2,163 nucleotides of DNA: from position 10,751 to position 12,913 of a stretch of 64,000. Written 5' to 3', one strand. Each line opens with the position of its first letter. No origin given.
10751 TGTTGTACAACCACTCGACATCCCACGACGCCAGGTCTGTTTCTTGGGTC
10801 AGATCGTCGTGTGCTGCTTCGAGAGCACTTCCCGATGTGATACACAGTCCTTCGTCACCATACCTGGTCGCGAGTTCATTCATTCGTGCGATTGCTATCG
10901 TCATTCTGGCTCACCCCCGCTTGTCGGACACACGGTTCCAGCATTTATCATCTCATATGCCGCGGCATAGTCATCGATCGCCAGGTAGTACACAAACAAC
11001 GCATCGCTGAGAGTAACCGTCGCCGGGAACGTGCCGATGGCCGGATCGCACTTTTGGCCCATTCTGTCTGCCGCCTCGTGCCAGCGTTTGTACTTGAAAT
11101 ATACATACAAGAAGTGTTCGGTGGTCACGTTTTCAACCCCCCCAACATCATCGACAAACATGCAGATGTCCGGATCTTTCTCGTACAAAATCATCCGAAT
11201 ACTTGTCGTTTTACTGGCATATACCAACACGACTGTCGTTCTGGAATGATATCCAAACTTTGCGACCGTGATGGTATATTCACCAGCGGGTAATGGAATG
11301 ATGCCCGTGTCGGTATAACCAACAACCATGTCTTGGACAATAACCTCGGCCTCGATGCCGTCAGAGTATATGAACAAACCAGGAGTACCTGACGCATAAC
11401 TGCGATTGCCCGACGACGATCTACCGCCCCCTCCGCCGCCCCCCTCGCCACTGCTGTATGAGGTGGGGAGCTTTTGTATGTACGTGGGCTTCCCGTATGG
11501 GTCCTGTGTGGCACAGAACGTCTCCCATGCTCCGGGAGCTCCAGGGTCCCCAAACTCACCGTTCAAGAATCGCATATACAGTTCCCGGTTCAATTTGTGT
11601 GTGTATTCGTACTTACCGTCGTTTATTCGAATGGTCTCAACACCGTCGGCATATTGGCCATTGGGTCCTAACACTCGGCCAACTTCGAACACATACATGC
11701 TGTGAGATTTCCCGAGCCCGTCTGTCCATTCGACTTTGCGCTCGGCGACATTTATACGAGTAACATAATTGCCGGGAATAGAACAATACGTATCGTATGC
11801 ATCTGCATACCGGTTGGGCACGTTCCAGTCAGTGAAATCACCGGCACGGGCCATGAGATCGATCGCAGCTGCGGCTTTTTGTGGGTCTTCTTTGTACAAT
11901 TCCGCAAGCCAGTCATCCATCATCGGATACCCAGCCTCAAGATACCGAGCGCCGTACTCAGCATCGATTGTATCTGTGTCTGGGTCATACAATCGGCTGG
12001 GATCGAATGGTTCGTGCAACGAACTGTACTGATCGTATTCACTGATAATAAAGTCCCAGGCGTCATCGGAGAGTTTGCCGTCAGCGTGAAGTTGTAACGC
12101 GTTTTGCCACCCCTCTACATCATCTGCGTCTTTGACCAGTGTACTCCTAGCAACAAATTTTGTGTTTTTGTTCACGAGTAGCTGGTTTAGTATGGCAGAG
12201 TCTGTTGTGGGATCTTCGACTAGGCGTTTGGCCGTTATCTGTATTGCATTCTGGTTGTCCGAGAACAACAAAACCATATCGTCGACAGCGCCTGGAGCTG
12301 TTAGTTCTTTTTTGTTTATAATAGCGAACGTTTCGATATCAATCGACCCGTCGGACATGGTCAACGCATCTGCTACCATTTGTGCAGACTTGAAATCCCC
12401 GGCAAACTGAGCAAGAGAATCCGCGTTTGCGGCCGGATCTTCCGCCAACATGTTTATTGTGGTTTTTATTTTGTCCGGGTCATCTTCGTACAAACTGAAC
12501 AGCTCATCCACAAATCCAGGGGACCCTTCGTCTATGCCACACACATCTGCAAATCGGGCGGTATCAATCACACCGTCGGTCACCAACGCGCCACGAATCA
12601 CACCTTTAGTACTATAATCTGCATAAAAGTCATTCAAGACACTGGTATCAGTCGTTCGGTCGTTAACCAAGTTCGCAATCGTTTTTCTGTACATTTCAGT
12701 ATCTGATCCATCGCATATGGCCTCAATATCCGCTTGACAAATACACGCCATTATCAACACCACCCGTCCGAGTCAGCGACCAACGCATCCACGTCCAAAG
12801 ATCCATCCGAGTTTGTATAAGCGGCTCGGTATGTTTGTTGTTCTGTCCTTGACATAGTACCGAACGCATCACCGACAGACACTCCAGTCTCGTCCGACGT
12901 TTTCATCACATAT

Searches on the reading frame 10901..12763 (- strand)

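Call 13: search_protein_families(library=pfam, proteins=[window:10901-12763:-], max_evalue=0.01)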
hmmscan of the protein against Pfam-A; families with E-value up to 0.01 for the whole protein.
window:10901-12763:- (620 aa): 2 families
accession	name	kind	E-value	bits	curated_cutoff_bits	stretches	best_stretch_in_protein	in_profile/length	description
PF08308.17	PEGA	-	8.9e-07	29.2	20.8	1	462-525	3-66/71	PEGA domain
PF13620.12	CarboxypepD_reg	-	0.0081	16.9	32.3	0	490-524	44-79/82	Carboxypeptidase regulatory-like domain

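Call 14: search_protein_families(library=phrogs, proteins=[window:10901-12763:-], max_evalue=0.001)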
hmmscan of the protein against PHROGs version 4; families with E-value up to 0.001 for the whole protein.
window:10901-12763:- (620 aa): 0 families
